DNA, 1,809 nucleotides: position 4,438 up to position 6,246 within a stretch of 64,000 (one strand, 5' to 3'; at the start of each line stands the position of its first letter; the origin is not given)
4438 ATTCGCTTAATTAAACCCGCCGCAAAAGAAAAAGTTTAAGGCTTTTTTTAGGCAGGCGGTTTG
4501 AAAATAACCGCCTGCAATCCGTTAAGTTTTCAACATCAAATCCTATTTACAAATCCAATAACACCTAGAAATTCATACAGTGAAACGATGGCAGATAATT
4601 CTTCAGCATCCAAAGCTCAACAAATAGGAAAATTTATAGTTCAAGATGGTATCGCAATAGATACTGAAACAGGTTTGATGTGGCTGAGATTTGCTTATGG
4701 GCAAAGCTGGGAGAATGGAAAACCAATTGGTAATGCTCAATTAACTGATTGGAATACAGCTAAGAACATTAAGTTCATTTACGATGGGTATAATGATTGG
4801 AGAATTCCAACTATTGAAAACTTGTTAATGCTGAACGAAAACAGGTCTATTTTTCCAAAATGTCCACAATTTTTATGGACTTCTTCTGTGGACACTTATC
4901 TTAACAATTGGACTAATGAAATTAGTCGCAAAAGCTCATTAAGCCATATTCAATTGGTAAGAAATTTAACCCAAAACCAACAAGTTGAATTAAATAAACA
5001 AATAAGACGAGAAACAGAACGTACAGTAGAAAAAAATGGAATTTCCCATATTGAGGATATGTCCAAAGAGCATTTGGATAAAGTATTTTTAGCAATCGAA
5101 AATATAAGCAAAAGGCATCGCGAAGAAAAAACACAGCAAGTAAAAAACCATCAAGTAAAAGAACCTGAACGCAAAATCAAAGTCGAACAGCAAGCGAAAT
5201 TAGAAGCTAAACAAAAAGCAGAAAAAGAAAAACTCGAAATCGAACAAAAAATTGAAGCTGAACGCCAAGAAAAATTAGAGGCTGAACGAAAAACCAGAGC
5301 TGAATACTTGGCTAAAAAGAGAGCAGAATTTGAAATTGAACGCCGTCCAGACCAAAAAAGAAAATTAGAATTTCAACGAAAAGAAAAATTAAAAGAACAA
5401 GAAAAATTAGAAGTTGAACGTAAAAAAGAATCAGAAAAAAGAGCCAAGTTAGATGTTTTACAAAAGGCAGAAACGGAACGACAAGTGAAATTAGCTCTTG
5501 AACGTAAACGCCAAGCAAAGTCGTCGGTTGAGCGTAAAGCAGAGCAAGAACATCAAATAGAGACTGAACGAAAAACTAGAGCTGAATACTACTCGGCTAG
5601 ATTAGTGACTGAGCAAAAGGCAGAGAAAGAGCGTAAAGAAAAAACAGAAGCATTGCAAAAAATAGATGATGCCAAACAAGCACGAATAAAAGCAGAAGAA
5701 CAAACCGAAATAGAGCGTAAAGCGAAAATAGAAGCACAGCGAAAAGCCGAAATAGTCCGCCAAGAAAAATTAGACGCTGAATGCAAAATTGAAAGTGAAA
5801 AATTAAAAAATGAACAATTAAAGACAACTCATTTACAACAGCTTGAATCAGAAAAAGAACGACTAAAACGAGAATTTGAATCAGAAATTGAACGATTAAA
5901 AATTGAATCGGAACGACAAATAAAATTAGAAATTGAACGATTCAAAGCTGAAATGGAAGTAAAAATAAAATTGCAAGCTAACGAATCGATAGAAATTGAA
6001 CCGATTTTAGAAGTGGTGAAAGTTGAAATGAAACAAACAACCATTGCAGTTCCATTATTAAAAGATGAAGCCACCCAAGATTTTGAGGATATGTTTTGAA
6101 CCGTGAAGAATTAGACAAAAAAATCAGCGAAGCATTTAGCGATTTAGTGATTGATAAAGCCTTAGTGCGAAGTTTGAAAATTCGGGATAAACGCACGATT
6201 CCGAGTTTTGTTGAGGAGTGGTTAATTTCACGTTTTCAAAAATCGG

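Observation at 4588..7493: Candidate two-gene conflict/defence cassette: signal-less DUF1566 lectin-fold plus E/K/R-helix protein coupled to an orphan BrxL-like AAA+ ATPase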

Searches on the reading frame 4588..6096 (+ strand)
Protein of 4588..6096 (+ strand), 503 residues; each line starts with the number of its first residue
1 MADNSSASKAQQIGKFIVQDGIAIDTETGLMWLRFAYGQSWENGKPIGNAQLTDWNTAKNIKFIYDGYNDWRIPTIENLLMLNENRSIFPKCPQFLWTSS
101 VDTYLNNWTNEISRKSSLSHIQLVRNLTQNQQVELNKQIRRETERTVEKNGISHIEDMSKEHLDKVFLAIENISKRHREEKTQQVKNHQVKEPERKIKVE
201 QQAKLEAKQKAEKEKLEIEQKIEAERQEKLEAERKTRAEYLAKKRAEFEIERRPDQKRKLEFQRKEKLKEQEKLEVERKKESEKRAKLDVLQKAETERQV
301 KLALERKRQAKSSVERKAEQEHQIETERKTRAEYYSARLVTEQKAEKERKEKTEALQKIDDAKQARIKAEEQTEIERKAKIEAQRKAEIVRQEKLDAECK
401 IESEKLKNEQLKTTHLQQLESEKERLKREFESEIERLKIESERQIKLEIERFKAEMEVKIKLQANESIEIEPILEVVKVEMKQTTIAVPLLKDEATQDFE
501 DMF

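Call 6: search_protein_families(library=pfam, proteins=[window:4588-6096:+], max_evalue=0.1)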
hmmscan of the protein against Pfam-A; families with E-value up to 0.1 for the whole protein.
window:4588-6096:+ (503 aa): 1 family
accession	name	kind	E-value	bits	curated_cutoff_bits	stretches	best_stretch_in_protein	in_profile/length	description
PF07603.17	Lcl_C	-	7.2e-09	36.4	34.9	1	22-108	2-93/117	Lcl C-terminal domain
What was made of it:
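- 4621..4965 (+): DUF1566/Lcl_C domain with a C-type-lectin-like fold, residues about 12-126. Pfam PF07603 at E 7e-9, 36.4 bits against a cutoff of 34.9 (call 6).
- On DUF1566 / Lcl_C (PF07603): 36.4 bits against 34.9, which is marginal (call 6).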

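Call 7: search_protein_families(library=ncbifam, proteins=[window:4588-6096:+], max_evalue=0.1)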
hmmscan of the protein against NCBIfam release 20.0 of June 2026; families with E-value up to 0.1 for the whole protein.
window:4588-6096:+ (503 aa): 0 families

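Call 8: search_protein_families(library=padloc, proteins=[window:4588-6096:+], max_evalue=0.1)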
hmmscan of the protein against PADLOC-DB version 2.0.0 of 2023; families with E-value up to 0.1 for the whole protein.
window:4588-6096:+ (503 aa): 0 families
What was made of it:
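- Tried and rejected: PADLOC gave no hit for gene 1 (call 8), so there is no support.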

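Call 10: find_homologous_proteins(query=window:4588-6096:+)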
Query window:4588-6096:+ (503 aa): 13 proteins with E <= 0.001 among 8000 candidates.
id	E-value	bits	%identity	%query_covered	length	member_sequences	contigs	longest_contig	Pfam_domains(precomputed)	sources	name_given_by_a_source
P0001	2.0e-60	223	44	23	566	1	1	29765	PF07603.18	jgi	jgi:hypothetical protein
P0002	2.7e-57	213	57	39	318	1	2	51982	PF07603.18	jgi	jgi:hypothetical protein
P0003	1.1e-52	198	58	34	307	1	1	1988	PF07603.18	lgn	-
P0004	1.1e-38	151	33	98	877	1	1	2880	PF07603.18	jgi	-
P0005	2.7e-37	147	53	37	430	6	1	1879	PF07603.18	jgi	jgi:hypothetical protein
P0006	8.5e-27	112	54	20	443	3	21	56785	PF07603.18,PF01556.24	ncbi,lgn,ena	-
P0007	3.8e-24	104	31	98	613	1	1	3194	PF07603.18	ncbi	-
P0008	2.3e-20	91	48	18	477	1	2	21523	PF07603.18,PF26739.1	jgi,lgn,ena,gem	-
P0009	1.7e-19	88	53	15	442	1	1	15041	PF07603.18,PF26739.1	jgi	jgi:hypothetical protein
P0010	4.6e-19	87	51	16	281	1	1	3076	PF07603.18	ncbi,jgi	ncbi:MAG: DUF1566 domain-containing protein [Methylococcaceae bacterium]|jgi:hypothetical protein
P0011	8.4e-16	76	42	19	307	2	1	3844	PF07603.18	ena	-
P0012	3.5e-14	71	45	18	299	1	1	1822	PF07603.18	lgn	-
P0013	3.5e-11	61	30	13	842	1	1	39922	PF00656.28,PF07603.18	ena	-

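Call 12: find_encoding_contigs(protein=P0001, flank=8000, max_places=3)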
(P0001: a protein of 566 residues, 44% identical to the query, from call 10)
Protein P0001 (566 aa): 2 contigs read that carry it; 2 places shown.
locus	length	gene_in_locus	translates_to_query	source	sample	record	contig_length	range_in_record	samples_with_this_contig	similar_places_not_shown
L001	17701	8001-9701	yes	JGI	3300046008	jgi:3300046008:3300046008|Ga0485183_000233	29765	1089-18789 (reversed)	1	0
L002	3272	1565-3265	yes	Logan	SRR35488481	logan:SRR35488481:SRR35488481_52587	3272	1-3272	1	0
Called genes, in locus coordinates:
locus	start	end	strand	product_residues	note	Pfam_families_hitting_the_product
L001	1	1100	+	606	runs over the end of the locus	PF13148:DUF3987 (faint)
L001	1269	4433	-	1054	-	-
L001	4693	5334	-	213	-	-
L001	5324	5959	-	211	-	PF01656:CbiA, PF02374:ArsA_ATPase (faint), PF09140:MipZ (weak), PF10609:ParA, PF13614:AAA_31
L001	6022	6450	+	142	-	PF13470:PIN_3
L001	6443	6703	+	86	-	-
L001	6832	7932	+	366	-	PF12686:DUF3800 (weak)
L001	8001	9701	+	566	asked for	PF07603:Lcl_C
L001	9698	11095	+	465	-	PF20442:BrxL_N, PF13337:BrxL_ATPase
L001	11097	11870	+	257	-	PF16872:putAbiC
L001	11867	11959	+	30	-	-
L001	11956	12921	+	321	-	PF02463:SMC_N (faint), PF13175:AAA_15, PF13304:AAA_21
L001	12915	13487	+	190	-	PF11536:DUF3226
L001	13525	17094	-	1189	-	PF13086:AAA_11, PF13245:AAA_19 (faint), PF13604:AAA_30 (faint), PF13086:AAA_11 (weak), PF08373:RAP (faint), PF13087:AAA_12, PF18741:MTES_1575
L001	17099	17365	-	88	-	-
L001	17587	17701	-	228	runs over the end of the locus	PF00239:Resolvase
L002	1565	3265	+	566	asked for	PF07603:Lcl_C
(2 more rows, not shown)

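Call 13: find_encoding_contigs(protein=P0002, flank=8000, max_places=3)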
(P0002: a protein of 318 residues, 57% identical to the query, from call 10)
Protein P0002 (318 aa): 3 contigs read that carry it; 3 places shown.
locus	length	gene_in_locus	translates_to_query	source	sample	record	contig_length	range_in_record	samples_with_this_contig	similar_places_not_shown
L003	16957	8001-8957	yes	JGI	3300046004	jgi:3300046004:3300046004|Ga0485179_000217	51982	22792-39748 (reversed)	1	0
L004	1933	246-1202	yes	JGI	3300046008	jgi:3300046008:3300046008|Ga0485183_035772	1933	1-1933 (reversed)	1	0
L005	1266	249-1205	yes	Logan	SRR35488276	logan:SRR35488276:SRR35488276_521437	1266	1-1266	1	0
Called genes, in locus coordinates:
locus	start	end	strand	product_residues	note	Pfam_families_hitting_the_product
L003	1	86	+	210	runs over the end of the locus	PF00085:Thioredoxin (faint), PF13192:Thioredoxin_3 (faint), PF13462:Thioredoxin_4, PF01323:DSBA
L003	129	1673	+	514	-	PF20975:DGCcoil (faint), PF00990:GGDEF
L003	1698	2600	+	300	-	PF25087:GMPPB_C (faint), PF00132:Hexapep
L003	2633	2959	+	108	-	PF02617:ClpS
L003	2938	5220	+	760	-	PF02861:Clp_N, PF13191:AAA_16 (weak), PF00004:AAA, PF17871:AAA_lid_9, PF00004:AAA, PF07724:AAA_2, PF07728:AAA_5, PF10431:ClpB_D2-small, +6 more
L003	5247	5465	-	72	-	PF01176:eIF-1a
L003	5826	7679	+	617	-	PF03979:Sigma70_r1_1, PF00140:Sigma70_r1_2, PF04546:Sigma70_ner, PF04542:Sigma70_r2, PF04539:Sigma70_r3, PF04545:Sigma70_r4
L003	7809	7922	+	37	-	-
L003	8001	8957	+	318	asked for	PF07603:Lcl_C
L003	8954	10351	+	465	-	PF20442:BrxL_N, PF13337:BrxL_ATPase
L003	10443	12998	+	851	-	PF01624:MutS_I, PF05188:MutS_II, PF05192:MutS_III, PF05190:MutS_IV, PF00488:MutS_V, PF27441:MutS_C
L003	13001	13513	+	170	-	PF08534:Redoxin, PF00578:AhpC-TSA, PF00085:Thioredoxin (weak), PF13098:Thioredoxin_2 (weak), PF13905:Thioredoxin_8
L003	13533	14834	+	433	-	PF02844:GARS_N, PF01071:GARS_A, PF02222:ATP-grasp (faint), PF02786:CPSase_L_D2 (weak), PF02843:GARS_C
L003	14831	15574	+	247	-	PF03740:PdxJ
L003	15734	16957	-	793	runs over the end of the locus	PF13688:Reprolysin_5 (faint), PF00413:Peptidase_M10 (weak), PF08548:Peptidase_M10_C, PF00089:Trypsin, PF13365:Trypsin_2 (weak), PF03160:Calx-beta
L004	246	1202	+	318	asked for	PF07603:Lcl_C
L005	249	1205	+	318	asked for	PF07603:Lcl_C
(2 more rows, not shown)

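Call 40: search_solved_structures(query=window:4588-6096:+, max_evalue=1)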
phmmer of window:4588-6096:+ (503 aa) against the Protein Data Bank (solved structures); distinct sequences matched with E-value up to 1: 0.
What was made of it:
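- Tried and rejected: No hit at E <= 1 (call 40).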

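Call 76: find_encoding_contigs(protein=P0003, flank=5000, max_places=3)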
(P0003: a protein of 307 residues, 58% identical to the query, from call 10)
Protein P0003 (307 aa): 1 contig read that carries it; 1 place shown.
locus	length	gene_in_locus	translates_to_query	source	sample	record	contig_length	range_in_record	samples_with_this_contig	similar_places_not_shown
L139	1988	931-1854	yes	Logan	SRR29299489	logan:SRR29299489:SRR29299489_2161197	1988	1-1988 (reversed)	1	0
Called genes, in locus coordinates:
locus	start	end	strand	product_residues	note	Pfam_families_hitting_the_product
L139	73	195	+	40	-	-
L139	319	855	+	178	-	-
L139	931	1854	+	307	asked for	PF07603:Lcl_C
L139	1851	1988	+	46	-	?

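Call 77: find_encoding_contigs(protein=P0004, flank=5000, max_places=3)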
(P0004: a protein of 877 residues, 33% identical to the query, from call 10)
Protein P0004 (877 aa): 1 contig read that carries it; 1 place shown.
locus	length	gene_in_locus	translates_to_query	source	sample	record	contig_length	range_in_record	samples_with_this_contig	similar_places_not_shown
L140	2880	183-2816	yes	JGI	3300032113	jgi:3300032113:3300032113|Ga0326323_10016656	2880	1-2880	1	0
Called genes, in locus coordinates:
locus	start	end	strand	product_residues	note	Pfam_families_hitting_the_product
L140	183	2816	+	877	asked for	PF07603:Lcl_C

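Call 81: predict_structure(alignment_id=A4)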
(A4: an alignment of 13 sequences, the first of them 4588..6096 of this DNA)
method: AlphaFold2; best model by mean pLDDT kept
length: 503 residues; sequences in the alignment: 13
mean_pLDDT: 63.1   pTM: 0.26
mean pLDDT of the five models: 63.1, 62.5, 62.4, 61.6, 58.9
residues with pLDDT >= 90: 42; 70-90: 161; 50-70: 124; < 50: 176
segments of 3 or more residues with pLDDT < 50: 1-9, 26-129, 186-192, 281-285, 287-289, 466-482, 484-494, 496-499
pLDDT, mean of each block of 10 residues (from residue 1): 38 50 47 43 41 38 31 38 37 33 28 31 39 57 64 52 62 61 50 61 84 89 91 92 83 58 61 54 49 54 66 75 85 88 85 87 90 90 89 88 87 88 90 89 87 80 52 38 43 48 46
secondary structure, 60 per line:
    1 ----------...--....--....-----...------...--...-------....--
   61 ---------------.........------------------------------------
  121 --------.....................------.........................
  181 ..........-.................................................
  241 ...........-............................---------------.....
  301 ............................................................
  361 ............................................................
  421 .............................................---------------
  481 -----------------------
elements in order: E11-13 E16-19 E22-25 E31-33 E40-42 E45-47 H55-58 H76-84 H129-149 H156-190 H192-251 H253-280 H296-465
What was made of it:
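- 4972..5982 (+): E/K/R-rich helical spacer, residues about 129-465. It resembles a single alpha-helix (ER/K type) more than a heptad coiled coil. AlphaFold2 predicts long helices with pLDDT 85-90 over residues 300-460 (call 81).
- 6049..6096 (+): C-terminal tail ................. It is homologous to the C-terminal tail of PglZ and is the proposed BrxL-docking peptide. AlphaFold2 predicts it disordered (call 81).
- On ER/K single alpha-helix: AlphaFold2 predicts long helices (call 81).
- Checked: AlphaFold2 predicts helices at 129-149, 156-280 and 296-465, and a disordered tail at 466-503 (call 81).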
